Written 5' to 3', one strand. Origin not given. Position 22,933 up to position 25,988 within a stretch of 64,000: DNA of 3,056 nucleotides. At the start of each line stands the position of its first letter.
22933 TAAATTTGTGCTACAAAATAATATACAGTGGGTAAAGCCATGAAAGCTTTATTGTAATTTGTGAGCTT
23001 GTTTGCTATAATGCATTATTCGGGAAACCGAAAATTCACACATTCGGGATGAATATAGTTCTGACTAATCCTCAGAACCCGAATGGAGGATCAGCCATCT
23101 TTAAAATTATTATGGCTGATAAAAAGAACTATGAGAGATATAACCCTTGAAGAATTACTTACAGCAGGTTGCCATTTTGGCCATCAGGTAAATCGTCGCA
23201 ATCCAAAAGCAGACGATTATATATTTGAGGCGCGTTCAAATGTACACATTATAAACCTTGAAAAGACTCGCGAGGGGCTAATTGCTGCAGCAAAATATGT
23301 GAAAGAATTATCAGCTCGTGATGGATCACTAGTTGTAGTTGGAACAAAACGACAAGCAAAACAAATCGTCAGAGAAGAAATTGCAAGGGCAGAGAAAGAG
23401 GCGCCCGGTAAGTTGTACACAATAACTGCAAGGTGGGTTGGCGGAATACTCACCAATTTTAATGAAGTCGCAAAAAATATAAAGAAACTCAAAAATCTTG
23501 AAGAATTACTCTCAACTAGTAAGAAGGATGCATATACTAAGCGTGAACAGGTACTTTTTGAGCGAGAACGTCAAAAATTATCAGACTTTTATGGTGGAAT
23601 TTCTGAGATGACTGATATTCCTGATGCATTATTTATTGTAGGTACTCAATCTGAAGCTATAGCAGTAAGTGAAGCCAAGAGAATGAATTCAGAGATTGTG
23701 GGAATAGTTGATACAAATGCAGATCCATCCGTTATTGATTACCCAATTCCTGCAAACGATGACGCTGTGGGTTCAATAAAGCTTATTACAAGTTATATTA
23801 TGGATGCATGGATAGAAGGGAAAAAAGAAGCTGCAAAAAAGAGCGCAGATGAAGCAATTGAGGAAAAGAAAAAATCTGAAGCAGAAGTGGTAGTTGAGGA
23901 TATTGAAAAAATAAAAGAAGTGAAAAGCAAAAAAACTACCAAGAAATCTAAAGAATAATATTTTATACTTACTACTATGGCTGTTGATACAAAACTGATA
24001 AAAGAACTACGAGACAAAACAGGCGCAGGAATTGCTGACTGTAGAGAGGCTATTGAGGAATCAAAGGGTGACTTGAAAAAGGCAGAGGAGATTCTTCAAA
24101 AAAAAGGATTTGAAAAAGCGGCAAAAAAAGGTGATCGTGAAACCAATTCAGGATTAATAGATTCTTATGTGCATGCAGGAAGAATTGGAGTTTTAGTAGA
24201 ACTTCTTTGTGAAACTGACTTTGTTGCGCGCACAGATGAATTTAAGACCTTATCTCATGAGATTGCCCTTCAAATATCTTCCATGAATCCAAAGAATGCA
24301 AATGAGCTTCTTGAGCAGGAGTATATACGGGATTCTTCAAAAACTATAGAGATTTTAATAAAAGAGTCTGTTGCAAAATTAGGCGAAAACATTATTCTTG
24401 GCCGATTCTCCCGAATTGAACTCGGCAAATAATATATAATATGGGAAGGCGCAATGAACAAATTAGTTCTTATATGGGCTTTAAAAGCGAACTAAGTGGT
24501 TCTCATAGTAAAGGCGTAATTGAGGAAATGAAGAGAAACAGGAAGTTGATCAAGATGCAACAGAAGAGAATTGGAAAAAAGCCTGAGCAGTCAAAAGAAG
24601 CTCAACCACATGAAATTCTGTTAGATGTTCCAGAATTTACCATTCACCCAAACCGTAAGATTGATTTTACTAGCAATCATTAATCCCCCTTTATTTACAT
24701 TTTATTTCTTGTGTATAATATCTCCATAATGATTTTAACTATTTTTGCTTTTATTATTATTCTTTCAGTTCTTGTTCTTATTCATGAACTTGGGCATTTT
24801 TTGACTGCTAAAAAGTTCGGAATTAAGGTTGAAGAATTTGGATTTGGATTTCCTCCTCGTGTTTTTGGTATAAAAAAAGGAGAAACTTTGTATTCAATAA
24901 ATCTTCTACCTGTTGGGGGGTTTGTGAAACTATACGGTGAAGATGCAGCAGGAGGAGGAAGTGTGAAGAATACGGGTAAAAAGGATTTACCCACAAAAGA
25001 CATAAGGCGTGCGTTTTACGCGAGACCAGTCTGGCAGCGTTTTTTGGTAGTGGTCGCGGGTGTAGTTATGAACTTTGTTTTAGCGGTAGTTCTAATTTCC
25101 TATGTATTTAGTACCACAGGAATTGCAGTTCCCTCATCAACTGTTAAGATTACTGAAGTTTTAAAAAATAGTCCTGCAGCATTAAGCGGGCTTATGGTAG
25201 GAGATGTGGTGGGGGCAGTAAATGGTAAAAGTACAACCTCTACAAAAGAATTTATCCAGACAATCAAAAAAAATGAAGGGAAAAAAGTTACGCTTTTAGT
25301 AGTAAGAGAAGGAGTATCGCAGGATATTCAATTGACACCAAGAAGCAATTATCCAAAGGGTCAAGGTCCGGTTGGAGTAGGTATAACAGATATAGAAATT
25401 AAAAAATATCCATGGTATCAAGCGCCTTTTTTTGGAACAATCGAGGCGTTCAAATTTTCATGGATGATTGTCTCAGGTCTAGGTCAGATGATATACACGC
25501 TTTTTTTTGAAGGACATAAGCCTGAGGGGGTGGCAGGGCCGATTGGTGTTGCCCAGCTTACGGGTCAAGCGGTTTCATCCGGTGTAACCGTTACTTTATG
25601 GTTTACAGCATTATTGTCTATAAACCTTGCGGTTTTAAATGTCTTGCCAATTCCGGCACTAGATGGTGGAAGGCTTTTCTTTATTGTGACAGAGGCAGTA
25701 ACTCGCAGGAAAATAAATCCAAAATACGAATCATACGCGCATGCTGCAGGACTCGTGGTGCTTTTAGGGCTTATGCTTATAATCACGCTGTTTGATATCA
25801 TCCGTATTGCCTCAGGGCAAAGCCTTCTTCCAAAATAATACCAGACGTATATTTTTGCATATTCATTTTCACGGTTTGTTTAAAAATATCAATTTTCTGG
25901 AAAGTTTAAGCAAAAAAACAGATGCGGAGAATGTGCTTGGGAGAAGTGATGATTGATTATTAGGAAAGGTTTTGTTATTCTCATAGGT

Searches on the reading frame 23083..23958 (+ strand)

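Call 34: search_protein_families(library=pfam, proteins=[window:23083-23958:+], max_evalue=0.01)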
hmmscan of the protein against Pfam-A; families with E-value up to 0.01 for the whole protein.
window:23083-23958:+ (291 aa): 2 families
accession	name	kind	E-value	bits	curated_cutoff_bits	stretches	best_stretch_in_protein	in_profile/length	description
PF00318.25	Ribosomal_S2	-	5.3e-73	245.3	26.1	1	25-246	1-216/216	Ribosomal protein S2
PF00312.27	Ribosomal_S15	-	0.0046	17.5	31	0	129-170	22-63/81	Ribosomal protein S15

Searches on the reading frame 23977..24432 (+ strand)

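Call 34: search_protein_families(library=pfam, proteins=[window:23977-24432:+], max_evalue=0.01)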
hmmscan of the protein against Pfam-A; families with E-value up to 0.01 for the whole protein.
window:23977-24432:+ (151 aa): 2 families
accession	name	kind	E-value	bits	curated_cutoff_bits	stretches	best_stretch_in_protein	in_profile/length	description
PF00889.24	EF_TS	-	1.4e-18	67.7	27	1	71-148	1-76/204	Elongation factor TS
PF25025.1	EF-Ts_N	-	3e-06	27.5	33.2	1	4-43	13-53/60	Elongation factor Ts, mitochondrial, N-terminal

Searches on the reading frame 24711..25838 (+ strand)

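Call 34: search_protein_families(library=pfam, proteins=[window:24711-25838:+], max_evalue=0.01)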
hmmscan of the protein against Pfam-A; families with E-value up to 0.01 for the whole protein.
window:24711-25838:+ (375 aa): 7 families
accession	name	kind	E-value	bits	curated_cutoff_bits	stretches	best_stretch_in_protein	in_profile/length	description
PF02163.28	Peptidase_M50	-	5.8e-60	202.8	27.2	1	13-353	1-220/221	Peptidase family M50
PF17820.7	PDZ_6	-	3.5e-12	46.3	27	1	147-199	2-54/54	PDZ domain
PF00595.29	PDZ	-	1.4e-08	35.4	23.2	1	143-197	25-80/81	PDZ domain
PF13180.12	PDZ_2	-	5e-08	33.6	27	1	144-208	13-78/80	PDZ domain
PF04495.20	GRASP55_65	-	6e-06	27.1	27.7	1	140-226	40-128/138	GRASP55/65 PDZ-like domain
PF19805.5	DUF6288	-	0.0018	17.9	26.3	1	144-207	2-73/402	Family of unknown function (DUF6288)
PF14685.13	PDZ_Tricorn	-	0.0029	18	25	1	152-200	29-79/88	Tricorn protease PDZ domain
